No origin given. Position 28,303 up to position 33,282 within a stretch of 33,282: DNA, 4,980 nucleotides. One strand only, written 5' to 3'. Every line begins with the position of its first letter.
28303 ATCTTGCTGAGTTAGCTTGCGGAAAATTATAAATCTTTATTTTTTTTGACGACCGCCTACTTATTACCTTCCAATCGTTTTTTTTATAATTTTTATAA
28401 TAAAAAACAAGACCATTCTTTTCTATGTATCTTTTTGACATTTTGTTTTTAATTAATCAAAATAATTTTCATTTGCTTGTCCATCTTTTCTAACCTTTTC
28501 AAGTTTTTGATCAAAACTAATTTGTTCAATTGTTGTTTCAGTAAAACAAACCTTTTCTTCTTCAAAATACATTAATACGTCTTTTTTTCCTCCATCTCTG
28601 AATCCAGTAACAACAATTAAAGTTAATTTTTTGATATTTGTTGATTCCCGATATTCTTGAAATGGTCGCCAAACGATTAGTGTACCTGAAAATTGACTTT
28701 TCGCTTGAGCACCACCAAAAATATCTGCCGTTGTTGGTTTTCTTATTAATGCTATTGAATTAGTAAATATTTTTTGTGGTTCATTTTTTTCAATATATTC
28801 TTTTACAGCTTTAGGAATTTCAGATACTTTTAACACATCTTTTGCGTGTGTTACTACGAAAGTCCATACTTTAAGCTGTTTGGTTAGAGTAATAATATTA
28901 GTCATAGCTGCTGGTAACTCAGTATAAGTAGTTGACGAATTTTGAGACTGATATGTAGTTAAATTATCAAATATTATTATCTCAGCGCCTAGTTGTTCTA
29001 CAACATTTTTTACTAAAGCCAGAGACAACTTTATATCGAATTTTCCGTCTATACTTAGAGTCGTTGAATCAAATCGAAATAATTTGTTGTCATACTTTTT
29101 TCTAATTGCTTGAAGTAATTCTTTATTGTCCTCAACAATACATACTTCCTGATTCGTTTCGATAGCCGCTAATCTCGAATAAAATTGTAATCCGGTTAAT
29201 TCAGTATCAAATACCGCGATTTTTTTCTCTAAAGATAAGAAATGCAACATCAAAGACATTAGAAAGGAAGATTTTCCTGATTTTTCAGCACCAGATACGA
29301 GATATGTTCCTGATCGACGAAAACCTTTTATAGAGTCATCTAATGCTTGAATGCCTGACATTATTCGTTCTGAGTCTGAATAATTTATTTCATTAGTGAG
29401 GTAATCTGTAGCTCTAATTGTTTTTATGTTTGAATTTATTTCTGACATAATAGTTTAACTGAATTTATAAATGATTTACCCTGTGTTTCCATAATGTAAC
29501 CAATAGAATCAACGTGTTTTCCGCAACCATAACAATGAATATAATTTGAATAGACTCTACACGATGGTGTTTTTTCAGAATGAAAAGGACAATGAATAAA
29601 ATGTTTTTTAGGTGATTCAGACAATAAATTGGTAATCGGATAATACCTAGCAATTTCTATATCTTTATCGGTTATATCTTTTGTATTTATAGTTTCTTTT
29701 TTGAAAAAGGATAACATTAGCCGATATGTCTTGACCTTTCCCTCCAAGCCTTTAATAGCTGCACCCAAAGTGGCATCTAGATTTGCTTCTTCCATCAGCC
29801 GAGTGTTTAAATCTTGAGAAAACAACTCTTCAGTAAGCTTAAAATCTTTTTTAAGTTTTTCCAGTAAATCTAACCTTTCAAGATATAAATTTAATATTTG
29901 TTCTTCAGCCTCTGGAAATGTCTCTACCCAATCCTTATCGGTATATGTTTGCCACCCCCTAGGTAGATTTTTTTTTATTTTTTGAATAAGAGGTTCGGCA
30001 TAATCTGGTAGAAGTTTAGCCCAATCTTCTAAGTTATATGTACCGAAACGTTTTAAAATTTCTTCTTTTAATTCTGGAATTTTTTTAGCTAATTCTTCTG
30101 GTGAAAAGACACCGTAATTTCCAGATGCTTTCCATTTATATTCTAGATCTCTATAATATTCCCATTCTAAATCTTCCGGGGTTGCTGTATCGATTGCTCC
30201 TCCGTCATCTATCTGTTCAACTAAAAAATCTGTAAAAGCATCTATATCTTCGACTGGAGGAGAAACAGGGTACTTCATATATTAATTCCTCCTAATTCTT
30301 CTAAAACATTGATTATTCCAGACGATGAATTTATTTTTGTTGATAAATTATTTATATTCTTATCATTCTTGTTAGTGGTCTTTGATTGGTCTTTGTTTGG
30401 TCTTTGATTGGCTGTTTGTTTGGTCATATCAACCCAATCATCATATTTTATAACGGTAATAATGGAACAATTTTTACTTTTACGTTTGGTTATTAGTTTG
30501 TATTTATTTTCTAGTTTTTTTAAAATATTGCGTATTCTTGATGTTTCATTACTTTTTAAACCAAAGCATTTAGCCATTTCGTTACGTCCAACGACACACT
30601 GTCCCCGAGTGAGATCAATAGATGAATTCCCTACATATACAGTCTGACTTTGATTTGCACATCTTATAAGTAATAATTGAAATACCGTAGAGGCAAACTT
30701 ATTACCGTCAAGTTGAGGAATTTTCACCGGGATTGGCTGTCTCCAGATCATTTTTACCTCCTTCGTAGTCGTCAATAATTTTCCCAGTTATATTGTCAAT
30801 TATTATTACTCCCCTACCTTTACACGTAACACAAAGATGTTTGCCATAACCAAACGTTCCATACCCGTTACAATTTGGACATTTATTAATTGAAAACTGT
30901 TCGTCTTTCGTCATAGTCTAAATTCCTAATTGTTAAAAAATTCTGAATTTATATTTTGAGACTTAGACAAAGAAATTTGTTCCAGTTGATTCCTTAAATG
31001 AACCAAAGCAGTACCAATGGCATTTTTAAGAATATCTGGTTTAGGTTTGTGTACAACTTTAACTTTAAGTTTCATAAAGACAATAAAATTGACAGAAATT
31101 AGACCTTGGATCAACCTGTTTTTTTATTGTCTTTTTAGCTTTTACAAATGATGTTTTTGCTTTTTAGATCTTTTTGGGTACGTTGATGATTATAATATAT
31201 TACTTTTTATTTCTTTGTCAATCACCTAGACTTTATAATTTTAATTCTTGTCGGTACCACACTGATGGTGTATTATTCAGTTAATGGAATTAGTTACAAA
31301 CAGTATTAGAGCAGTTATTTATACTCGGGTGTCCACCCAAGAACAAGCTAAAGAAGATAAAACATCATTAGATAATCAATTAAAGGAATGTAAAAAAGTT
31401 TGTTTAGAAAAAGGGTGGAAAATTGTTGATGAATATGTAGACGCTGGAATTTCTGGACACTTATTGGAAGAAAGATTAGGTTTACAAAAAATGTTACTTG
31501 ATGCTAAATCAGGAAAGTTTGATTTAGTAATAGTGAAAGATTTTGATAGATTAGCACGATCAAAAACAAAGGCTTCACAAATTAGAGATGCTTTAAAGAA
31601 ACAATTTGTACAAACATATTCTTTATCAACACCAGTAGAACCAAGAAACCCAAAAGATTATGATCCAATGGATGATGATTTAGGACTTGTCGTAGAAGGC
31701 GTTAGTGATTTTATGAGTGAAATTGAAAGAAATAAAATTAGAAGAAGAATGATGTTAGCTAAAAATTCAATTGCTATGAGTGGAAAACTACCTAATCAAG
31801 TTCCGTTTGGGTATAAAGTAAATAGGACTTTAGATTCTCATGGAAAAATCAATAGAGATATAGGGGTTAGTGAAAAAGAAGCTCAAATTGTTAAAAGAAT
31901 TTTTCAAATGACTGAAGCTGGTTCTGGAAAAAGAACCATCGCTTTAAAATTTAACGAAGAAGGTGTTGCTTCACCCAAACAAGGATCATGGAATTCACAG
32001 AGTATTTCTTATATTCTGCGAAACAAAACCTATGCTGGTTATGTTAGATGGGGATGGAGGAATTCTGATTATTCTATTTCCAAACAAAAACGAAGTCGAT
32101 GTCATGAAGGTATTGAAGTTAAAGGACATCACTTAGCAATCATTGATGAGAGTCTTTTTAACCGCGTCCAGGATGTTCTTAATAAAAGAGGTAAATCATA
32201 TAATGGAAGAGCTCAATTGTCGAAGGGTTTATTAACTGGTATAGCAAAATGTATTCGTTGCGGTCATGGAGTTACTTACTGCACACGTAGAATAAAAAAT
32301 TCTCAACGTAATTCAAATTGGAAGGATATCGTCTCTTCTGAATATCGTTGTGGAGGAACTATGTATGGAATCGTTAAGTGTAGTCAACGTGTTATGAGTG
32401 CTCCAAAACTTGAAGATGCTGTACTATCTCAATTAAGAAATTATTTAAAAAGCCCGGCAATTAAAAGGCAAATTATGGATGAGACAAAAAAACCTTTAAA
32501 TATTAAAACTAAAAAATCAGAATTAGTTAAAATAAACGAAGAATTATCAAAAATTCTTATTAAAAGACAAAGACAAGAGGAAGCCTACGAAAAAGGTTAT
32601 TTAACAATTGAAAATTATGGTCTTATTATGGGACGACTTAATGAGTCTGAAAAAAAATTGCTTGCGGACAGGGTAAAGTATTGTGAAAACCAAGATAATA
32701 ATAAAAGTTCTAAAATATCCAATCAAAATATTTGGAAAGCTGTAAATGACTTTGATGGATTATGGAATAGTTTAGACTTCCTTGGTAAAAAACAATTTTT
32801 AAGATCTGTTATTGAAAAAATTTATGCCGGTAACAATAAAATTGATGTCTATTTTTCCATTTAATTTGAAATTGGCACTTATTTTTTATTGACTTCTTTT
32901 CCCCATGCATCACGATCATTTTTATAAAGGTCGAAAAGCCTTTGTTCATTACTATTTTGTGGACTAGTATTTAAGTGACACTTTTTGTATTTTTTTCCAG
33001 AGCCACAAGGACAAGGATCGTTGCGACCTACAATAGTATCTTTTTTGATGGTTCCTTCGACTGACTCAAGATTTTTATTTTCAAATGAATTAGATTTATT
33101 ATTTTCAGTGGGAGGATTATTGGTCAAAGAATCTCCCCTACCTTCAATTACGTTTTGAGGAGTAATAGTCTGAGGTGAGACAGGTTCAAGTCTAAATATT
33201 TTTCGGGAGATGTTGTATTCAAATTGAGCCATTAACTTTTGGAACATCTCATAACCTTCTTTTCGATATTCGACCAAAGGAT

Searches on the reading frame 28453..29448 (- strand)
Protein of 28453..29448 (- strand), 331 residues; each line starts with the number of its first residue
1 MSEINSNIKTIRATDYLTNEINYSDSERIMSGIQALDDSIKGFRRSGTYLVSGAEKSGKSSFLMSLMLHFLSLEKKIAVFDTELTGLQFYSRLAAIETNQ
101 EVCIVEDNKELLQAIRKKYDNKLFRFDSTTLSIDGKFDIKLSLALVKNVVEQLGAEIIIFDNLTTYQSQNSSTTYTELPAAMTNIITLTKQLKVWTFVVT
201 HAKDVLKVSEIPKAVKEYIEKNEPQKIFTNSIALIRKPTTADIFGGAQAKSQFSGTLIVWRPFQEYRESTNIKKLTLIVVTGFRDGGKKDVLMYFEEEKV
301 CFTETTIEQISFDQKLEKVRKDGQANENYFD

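Call 7: search_protein_families(library=phrogs, proteins=[window:28453-29448:-], max_evalue=0.1)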
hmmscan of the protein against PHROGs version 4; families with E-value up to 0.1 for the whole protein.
window:28453-29448:- (331 aa): 9 families
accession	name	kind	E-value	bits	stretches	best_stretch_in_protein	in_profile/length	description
phrog_239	-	DNA, RNA and nucleotide metabolism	1.3e-24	88.1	1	30-327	342-621/801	DNA primase/helicase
phrog_19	-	DNA, RNA and nucleotide metabolism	9e-17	62.1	1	9-201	308-504/621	DnaB-like replicative helicase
phrog_243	-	DNA, RNA and nucleotide metabolism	1.9e-11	44.4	1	30-206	21-195/273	DnaB-like replicative helicase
phrog_5482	-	unknown function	8.1e-06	25.8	1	42-207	48-216/341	-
phrog_97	-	other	9.9e-05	22.7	1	1-99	24-128/506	UvsX-like recombinase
phrog_6891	-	other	0.00045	20.9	1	38-75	34-70/310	ATPase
phrog_8337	-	DNA, RNA and nucleotide metabolism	0.00065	20.2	1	14-110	35-135/273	DNA repair protein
phrog_1366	-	unknown function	0.048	14.2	1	50-165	18-100/307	-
phrog_374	-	DNA, RNA and nucleotide metabolism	0.069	12.9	1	159-307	424-577/617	HNH endonuclease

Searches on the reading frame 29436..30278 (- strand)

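Call 7: search_protein_families(library=phrogs, proteins=[window:29436-30278:-], max_evalue=0.1)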
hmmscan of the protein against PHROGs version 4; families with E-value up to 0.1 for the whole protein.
window:29436-30278:- (280 aa): 8 families
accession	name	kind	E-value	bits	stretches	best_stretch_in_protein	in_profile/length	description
phrog_6444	-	DNA, RNA and nucleotide metabolism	5.9e-13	49.5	1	225-279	35-91/577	DNA primase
phrog_11992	-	unknown function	2.9e-12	48.2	1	224-279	26-81/177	-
phrog_18097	-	DNA, RNA and nucleotide metabolism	2.1e-10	41.5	1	224-267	31-76/199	DNA primase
phrog_360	-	DNA, RNA and nucleotide metabolism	9.1e-07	30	1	221-273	25-79/133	DNA primase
phrog_47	-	DNA, RNA and nucleotide metabolism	9.2e-07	28.8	1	201-272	25-100/947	DNA primase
phrog_26824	-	unknown function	7.5e-05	22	1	225-273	25-79/868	-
phrog_655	-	DNA, RNA and nucleotide metabolism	0.0064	17.4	1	77-144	237-303/343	homing endonuclease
phrog_25572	-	unknown function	0.025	15.3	1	247-259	7-19/45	-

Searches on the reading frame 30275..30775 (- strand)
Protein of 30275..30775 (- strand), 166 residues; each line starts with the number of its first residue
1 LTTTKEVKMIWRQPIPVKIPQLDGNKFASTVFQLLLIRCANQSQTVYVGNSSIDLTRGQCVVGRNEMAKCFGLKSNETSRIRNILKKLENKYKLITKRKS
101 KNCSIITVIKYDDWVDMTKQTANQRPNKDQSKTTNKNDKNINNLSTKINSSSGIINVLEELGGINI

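Call 7: search_protein_families(library=phrogs, proteins=[window:30275-30775:-], max_evalue=0.1)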
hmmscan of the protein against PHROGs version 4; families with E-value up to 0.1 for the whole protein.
window:30275-30775:- (166 aa): 9 families
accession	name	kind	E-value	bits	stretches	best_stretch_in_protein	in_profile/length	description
phrog_2514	-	DNA, RNA and nucleotide metabolism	8e-17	62.4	1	27-146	22-147/270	DnaD-like helicase loader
phrog_35955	-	unknown function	1.6e-09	38.6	1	31-136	27-128/285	-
phrog_7498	-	DNA, RNA and nucleotide metabolism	3e-07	30.9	1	26-146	22-141/296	DnaD-like helicase loader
phrog_27581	-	unknown function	1.9e-06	28.8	1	27-135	45-150/216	-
phrog_345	-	DNA, RNA and nucleotide metabolism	0.0018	19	1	30-146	49-178/297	replication initiation O-like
phrog_186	-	DNA, RNA and nucleotide metabolism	0.0019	18.9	1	41-163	55-182/308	DnaD-like helicase loader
phrog_428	-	DNA, RNA and nucleotide metabolism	0.0041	17.3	1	57-153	123-233/455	replication initiation protein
phrog_8096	-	unknown function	0.023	15.8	1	113-159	95-141/199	-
phrog_9509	-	unknown function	0.099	14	0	64-162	37-132/158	-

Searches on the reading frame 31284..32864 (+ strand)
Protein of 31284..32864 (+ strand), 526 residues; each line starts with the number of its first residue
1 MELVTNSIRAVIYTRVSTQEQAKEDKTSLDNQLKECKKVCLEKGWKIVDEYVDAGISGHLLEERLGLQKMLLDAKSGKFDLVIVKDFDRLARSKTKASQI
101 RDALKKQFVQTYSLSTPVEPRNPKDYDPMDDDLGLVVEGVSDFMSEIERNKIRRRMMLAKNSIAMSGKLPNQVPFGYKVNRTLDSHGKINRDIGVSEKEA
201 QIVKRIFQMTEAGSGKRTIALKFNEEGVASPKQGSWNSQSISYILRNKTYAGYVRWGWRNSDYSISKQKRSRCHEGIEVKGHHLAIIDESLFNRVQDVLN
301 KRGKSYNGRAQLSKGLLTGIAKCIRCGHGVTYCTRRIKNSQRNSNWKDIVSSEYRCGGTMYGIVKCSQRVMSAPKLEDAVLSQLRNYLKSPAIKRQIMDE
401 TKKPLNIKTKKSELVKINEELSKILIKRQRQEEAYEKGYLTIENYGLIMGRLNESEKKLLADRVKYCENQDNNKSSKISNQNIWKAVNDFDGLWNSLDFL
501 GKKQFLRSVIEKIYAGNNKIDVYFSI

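Call 10: search_protein_families(library=pfam, proteins=[window:31284-32864:+], max_evalue=0.001)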
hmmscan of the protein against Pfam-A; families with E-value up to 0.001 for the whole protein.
window:31284-32864:+ (526 aa): 3 families
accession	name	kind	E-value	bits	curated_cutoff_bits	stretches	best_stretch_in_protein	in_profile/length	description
PF00239.26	Resolvase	-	8.3e-28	97.8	23.3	1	10-167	1-143/145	Resolvase, N terminal domain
PF07508.19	Recombinase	-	4e-23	82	21.1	1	197-302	1-102/102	Recombinase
PF13408.12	Zn_ribbon_recom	-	3.4e-08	34.2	25.3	1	316-385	1-58/58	Recombinase zinc beta ribbon domain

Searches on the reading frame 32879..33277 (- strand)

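Call 10: search_protein_families(library=pfam, proteins=[window:32879-33277:-], max_evalue=0.001)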
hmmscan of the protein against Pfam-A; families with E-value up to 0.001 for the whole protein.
window:32879-33277:- (132 aa): 1 family
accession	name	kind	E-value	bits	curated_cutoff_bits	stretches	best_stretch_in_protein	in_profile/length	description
PF02810.21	SEC-C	-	2.4e-11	43.7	20.4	1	85-102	1-18/19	SEC-C motif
